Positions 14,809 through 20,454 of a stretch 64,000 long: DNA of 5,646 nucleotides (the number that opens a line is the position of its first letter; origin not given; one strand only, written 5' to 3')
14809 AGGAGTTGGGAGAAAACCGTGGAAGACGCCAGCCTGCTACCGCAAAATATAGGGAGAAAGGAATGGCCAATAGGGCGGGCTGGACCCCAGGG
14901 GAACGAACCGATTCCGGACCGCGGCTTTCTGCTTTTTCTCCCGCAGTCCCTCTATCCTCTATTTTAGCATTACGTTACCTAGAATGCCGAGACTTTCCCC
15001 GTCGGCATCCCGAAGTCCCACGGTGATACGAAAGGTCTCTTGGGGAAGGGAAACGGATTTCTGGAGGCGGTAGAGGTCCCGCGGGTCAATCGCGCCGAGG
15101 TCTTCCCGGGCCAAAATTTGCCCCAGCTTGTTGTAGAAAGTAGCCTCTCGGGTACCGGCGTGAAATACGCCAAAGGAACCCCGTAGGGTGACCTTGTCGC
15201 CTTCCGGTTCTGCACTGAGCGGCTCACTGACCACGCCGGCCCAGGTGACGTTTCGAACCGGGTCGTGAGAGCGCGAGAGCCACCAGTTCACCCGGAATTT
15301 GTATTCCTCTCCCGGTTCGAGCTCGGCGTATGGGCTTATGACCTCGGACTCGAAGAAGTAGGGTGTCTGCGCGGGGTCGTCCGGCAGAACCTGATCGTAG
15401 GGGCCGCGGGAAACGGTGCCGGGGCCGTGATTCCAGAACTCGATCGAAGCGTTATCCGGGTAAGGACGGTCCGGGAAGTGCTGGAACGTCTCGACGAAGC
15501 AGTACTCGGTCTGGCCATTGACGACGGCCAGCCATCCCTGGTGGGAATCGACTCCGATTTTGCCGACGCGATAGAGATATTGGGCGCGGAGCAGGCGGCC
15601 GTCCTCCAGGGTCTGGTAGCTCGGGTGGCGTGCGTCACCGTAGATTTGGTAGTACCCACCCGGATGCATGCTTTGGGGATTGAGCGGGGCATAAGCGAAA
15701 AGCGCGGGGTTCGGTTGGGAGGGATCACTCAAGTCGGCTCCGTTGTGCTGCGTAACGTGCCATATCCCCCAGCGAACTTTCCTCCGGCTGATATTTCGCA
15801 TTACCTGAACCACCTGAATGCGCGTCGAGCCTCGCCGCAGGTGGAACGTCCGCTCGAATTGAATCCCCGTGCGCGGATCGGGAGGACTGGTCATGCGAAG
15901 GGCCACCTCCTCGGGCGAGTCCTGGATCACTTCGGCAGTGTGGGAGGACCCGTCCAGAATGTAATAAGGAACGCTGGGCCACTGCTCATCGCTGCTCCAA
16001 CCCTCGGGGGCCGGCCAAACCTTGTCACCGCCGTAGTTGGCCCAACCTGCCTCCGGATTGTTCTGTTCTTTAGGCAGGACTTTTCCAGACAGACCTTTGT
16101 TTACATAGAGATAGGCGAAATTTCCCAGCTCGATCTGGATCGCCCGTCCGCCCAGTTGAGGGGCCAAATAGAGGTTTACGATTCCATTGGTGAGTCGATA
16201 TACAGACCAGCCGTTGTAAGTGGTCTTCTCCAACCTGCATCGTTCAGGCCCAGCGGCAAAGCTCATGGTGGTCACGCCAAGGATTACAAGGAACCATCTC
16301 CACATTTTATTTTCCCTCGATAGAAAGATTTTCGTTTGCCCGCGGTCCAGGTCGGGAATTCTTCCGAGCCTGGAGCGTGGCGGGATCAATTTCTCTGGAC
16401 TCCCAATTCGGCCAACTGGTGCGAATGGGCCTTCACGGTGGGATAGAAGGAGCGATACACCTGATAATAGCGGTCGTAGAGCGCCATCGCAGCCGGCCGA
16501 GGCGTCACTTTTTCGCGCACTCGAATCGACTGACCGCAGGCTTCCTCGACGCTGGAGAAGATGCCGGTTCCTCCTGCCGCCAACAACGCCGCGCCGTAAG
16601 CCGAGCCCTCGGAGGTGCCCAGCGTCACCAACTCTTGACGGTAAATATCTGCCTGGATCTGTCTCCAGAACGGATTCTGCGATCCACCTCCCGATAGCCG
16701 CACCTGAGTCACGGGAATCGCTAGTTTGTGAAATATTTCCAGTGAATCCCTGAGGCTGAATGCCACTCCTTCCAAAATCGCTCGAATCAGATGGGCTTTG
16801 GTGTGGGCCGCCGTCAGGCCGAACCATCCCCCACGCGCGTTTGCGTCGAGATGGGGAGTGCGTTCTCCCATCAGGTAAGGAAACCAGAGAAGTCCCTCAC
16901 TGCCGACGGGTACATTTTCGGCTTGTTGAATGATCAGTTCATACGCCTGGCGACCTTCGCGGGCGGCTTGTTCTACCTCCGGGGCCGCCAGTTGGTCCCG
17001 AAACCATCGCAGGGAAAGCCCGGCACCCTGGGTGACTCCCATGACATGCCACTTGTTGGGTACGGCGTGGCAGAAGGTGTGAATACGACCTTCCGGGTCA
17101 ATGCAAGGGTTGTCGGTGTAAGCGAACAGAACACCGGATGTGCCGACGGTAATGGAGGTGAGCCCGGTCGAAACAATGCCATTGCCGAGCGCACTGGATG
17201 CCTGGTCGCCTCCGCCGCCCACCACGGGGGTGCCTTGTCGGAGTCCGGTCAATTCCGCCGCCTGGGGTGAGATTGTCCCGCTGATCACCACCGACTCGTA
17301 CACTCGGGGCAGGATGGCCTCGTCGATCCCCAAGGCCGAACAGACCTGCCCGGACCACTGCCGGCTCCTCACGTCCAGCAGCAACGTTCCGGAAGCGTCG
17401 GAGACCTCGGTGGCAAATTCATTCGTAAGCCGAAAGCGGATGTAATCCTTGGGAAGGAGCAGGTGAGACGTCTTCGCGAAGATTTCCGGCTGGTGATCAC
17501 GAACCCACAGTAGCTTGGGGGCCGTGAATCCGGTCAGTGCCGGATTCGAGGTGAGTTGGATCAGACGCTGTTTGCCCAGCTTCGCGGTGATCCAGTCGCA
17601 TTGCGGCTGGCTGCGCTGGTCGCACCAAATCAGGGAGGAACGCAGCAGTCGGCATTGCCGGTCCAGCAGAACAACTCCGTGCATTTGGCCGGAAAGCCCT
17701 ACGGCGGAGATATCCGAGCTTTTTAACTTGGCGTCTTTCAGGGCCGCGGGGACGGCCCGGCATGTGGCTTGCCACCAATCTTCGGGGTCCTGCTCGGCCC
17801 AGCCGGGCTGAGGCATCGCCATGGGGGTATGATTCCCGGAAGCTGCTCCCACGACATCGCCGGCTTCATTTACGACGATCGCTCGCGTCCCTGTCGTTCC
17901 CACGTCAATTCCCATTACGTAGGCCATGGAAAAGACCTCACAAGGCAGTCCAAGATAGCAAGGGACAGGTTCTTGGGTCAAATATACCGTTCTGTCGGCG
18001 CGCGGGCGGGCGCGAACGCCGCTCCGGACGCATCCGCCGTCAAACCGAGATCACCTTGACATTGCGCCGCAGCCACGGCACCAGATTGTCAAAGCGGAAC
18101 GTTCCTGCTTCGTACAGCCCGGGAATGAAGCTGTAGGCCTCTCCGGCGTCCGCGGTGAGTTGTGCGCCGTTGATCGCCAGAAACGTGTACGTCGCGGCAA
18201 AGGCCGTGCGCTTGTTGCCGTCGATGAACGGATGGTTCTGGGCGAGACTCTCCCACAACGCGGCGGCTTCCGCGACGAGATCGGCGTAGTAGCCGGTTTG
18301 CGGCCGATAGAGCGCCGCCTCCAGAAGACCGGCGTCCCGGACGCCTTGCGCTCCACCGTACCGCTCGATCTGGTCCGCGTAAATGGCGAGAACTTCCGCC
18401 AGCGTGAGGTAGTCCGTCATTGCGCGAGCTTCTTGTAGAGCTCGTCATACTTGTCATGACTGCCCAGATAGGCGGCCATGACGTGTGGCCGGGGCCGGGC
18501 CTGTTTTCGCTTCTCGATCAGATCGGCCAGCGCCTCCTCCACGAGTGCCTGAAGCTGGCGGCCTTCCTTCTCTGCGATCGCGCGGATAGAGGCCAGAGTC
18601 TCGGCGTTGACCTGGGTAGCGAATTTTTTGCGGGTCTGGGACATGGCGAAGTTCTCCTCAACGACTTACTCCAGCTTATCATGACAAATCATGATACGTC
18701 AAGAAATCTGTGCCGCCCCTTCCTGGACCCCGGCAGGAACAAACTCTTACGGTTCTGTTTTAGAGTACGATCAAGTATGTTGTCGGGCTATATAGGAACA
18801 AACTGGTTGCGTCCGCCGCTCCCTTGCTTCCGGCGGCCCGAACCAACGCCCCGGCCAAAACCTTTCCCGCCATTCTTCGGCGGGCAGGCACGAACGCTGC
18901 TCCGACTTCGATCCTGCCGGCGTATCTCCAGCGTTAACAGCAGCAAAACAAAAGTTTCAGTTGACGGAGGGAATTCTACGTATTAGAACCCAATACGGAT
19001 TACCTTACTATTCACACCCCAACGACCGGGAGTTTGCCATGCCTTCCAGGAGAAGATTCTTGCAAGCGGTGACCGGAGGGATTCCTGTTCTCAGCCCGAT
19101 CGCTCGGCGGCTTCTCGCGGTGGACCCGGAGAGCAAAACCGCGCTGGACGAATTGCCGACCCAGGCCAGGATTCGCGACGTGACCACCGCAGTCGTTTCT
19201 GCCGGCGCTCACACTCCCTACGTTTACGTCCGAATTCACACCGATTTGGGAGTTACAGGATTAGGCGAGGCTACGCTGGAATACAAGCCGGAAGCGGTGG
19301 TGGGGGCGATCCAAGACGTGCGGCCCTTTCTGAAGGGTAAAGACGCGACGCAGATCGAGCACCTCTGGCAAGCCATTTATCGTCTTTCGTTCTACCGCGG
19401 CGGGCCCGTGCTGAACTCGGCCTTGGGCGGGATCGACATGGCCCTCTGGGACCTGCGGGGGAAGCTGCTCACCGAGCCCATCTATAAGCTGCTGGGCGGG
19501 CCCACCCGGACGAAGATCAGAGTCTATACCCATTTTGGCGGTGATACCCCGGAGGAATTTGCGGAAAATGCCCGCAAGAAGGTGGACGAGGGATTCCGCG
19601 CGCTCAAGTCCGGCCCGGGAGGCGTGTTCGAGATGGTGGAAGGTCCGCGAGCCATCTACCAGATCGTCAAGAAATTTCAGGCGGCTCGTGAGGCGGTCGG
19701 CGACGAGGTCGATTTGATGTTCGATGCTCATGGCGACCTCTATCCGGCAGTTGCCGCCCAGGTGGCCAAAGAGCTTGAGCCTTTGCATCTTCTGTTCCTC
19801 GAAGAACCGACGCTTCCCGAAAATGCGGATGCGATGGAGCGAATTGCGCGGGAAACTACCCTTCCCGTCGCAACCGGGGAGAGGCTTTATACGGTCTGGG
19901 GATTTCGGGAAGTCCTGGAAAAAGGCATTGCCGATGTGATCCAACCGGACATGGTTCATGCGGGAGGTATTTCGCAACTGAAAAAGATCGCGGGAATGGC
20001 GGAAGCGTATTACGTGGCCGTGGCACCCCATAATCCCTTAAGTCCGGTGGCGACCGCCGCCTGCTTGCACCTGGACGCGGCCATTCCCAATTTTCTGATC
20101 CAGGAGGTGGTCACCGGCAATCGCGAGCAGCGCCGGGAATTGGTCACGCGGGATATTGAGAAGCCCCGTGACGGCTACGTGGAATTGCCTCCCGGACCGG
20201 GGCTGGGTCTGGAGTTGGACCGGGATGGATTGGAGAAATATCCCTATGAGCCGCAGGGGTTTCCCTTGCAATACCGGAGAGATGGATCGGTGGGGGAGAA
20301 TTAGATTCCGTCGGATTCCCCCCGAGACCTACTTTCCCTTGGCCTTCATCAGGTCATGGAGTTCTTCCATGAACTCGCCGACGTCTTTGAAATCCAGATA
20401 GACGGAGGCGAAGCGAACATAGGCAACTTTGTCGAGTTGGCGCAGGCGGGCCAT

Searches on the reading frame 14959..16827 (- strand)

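Call 62: search_protein_families(library=pfam, proteins=[window:14959-16827:-], max_evalue=0.00001)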
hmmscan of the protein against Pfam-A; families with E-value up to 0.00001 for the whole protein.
window:14959-16827:- (622 aa): 1 family
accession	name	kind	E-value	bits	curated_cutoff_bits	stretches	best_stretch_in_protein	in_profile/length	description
PF14315.11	DUF4380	-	1.6e-16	60.5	29.4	1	211-360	5-160/295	Domain of unknown function (DUF4380)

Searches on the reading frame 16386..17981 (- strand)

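Call 62: search_protein_families(library=pfam, proteins=[window:16386-17981:-], max_evalue=0.00001)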
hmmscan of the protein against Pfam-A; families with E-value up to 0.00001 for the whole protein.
window:16386-17981:- (531 aa): 3 families
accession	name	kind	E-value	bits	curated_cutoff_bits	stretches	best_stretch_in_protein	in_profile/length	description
PF00370.27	FGGY_N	-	7.9e-76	255.3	28.8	1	21-266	1-245/245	FGGY family of carbohydrate kinases, N-terminal domain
PF02782.22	FGGY_C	-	4.8e-40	137.9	27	1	277-469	3-195/198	FGGY family of carbohydrate kinases, C-terminal domain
PF01869.26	BcrAD_BadFG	-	3.5e-06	27.2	31.5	0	24-98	2-71/271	BadF/BadG/BcrA/BcrD ATPase family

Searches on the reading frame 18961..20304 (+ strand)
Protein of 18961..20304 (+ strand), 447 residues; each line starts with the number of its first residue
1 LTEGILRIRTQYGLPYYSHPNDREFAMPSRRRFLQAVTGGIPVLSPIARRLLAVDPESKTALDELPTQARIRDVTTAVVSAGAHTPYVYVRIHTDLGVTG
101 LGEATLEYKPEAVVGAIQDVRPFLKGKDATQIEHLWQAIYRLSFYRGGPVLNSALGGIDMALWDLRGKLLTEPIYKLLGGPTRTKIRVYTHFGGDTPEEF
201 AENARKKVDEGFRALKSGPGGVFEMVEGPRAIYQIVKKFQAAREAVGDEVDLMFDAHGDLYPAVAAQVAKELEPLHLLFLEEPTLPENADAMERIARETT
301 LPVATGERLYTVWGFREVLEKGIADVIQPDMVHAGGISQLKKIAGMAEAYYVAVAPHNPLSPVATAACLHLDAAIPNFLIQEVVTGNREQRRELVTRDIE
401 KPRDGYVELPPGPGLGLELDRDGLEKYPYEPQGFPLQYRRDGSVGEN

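Call 62: search_protein_families(library=pfam, proteins=[window:18961-20304:+], max_evalue=0.00001)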
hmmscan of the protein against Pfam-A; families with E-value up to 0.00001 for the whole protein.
window:18961-20304:+ (447 aa): 2 families
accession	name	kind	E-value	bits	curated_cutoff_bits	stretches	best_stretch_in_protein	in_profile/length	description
PF13378.12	MR_MLE_C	-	1e-67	228.5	29.4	1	199-422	1-218/219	Enolase C-terminal domain-like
PF02746.21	MR_MLE_N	-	1.2e-20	74.3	22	1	74-179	16-117/117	Mandelate racemase / muconate lactonizing enzyme, N-terminal domain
